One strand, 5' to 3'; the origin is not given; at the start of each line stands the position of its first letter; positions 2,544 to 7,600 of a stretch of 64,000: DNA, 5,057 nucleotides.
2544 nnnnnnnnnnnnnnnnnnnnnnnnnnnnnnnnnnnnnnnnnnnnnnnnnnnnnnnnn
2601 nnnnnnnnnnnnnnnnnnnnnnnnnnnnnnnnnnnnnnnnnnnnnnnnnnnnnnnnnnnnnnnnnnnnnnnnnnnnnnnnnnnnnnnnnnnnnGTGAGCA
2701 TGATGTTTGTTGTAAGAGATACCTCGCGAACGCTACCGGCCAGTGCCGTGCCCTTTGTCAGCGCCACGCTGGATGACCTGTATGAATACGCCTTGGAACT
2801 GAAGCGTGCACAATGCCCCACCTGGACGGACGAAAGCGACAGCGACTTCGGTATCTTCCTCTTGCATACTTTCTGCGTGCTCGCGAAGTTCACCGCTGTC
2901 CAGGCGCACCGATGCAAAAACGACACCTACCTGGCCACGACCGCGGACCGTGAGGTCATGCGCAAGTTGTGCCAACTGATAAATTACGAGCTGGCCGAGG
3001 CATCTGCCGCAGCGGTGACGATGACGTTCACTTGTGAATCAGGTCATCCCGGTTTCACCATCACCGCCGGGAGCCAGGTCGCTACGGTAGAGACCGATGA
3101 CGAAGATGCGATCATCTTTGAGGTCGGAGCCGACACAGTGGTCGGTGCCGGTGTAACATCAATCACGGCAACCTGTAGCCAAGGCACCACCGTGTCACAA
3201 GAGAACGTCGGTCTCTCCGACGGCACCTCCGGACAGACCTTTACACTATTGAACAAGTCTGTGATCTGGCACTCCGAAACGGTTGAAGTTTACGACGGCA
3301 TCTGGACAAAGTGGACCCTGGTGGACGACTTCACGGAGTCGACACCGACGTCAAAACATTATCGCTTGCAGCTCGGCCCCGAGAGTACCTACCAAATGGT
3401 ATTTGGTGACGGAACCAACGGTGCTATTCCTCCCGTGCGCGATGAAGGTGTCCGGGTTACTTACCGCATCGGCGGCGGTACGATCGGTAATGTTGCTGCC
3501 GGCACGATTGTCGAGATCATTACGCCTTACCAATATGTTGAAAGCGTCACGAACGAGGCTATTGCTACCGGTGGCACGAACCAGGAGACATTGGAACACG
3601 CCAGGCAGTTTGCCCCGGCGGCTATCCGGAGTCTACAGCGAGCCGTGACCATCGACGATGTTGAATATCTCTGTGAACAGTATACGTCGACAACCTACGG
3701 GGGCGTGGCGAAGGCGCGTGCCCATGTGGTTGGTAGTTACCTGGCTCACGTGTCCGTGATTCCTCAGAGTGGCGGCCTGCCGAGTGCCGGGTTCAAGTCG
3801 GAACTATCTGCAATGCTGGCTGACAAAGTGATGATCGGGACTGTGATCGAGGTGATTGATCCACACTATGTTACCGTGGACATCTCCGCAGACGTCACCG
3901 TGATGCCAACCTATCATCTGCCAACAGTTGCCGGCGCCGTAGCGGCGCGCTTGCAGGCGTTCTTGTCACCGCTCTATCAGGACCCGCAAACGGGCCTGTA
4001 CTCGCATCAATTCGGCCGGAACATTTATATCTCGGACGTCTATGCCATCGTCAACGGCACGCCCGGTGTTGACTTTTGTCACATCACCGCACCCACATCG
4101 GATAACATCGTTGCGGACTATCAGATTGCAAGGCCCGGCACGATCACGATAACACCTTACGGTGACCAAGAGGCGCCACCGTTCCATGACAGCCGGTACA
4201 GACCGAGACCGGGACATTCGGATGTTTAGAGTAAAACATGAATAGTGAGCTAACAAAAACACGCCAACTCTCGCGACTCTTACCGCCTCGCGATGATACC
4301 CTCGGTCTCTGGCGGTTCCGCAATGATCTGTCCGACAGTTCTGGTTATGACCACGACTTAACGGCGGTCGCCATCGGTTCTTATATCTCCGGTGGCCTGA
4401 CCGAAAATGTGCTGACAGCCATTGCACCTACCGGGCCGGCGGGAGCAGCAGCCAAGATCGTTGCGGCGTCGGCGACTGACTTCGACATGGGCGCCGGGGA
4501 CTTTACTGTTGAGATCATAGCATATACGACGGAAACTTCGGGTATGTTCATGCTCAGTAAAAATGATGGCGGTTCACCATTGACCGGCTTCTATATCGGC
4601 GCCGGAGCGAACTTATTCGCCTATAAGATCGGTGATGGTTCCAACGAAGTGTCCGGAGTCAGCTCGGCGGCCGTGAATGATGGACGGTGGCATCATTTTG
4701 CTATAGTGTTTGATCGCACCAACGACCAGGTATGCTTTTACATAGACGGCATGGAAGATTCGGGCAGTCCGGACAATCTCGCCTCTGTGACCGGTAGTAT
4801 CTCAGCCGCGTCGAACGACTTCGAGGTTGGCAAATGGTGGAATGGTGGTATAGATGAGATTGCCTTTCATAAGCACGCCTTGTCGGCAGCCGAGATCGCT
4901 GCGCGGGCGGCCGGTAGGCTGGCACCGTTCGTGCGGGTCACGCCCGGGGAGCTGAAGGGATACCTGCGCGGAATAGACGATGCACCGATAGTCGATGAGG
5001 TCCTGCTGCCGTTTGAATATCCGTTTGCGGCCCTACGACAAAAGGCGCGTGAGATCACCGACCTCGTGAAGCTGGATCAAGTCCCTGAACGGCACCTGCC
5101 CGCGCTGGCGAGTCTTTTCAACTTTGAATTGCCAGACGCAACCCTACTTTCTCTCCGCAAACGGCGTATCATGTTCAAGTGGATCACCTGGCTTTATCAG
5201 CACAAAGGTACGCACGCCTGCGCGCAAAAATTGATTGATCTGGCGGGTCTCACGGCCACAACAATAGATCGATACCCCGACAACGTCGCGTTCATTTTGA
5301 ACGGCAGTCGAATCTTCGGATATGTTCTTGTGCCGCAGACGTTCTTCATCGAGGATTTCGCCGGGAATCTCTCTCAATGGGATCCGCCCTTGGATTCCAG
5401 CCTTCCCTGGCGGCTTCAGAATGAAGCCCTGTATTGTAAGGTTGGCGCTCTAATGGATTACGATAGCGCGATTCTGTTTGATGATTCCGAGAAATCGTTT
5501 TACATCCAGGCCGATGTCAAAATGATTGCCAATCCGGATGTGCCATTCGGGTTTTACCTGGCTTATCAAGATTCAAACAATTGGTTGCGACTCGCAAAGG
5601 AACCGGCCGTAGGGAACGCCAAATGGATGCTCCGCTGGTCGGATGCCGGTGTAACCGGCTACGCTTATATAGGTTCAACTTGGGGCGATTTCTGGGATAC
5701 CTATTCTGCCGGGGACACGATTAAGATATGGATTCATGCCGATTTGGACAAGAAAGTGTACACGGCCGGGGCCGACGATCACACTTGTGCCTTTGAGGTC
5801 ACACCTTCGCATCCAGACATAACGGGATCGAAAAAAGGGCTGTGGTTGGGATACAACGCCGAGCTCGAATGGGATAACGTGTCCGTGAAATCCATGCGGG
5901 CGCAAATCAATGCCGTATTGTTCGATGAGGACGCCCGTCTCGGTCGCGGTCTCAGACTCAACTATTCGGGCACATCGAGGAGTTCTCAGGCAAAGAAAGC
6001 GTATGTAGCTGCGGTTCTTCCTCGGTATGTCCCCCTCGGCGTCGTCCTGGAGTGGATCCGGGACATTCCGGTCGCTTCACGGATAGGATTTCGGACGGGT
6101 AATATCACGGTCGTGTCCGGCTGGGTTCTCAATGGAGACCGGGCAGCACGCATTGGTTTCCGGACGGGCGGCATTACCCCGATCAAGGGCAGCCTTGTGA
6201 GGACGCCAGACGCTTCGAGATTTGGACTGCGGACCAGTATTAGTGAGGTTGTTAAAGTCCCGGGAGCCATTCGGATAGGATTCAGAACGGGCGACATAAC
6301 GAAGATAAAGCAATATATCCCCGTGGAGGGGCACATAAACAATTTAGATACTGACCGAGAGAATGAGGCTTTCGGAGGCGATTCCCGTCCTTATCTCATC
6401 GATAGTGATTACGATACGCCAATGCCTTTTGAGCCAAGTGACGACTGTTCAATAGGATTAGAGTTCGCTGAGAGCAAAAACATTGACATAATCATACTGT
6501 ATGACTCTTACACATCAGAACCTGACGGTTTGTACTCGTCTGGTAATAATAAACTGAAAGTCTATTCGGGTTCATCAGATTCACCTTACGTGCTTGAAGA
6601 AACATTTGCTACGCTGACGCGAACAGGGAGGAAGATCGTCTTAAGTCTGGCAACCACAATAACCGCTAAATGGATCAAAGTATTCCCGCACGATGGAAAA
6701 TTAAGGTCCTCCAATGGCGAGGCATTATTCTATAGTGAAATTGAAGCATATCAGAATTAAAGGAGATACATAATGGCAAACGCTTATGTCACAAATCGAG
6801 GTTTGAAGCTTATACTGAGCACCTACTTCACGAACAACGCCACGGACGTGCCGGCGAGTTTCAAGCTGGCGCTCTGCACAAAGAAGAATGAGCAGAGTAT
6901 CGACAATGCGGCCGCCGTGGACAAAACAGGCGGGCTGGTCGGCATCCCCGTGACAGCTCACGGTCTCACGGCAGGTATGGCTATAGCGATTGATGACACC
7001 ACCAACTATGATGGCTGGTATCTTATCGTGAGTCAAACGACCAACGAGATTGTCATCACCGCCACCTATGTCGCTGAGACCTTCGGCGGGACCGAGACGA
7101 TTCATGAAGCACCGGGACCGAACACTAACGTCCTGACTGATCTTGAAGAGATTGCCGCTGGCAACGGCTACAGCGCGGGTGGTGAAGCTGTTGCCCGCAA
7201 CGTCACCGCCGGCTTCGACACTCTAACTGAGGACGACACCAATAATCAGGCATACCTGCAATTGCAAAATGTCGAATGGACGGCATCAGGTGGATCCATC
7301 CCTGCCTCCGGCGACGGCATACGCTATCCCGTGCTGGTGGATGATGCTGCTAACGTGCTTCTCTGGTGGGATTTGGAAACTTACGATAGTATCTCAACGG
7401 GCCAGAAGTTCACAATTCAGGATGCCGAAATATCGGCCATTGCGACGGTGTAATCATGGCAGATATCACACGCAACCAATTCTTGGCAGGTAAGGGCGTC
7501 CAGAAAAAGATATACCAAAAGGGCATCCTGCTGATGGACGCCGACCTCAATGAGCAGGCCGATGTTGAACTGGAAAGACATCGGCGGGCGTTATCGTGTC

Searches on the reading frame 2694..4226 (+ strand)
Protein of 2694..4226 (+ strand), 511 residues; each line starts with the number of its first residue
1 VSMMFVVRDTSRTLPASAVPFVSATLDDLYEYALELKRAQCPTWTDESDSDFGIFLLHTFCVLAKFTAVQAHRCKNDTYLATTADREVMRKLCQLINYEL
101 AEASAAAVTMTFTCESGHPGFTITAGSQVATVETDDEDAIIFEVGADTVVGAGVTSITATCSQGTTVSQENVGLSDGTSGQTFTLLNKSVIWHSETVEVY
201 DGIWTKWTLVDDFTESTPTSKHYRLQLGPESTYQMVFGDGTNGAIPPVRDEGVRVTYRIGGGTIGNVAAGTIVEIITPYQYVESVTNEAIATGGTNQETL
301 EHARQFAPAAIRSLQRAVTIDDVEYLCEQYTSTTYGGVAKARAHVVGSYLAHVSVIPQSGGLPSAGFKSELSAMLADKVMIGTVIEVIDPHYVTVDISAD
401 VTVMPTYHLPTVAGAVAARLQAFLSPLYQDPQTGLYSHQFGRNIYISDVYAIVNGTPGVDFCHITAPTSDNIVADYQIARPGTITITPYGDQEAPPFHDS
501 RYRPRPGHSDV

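Call 33: search_protein_families(library=phrogs, proteins=[window:2694-4226:+], max_evalue=0.001)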
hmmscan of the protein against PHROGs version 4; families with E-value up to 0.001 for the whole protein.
window:2694-4226:+ (511 aa): 3 families
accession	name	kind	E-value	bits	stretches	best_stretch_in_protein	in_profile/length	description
phrog_219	-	tail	2.1e-31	110.1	1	56-406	41-404/598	baseplate wedge subunit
phrog_6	-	tail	8.8e-27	94.9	1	81-493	126-410/548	baseplate wedge subunit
phrog_1369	-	tail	2e-05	24.5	1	196-307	167-281/489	baseplate protein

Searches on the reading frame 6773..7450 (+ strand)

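Call 33: search_protein_families(library=phrogs, proteins=[window:6773-7450:+], max_evalue=0.001)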
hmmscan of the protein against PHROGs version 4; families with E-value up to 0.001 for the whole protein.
window:6773-7450:+ (226 aa): 1 family
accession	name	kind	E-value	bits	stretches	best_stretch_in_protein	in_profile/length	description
phrog_644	-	unknown function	2.5e-05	25.2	1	119-216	45-133/174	-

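Call 103: search_protein_families(library=ncbifam, proteins=[window:6773-7450:+], max_evalue=0.01)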
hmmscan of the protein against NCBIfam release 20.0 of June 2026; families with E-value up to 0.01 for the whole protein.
window:6773-7450:+ (226 aa): 1 family
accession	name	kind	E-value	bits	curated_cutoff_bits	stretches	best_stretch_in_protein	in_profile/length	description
NF000322.2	blaCcrA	exception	0.0049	16.5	550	1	31-107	107-181/249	CfiA family subclass B1 metallo-beta-lactamase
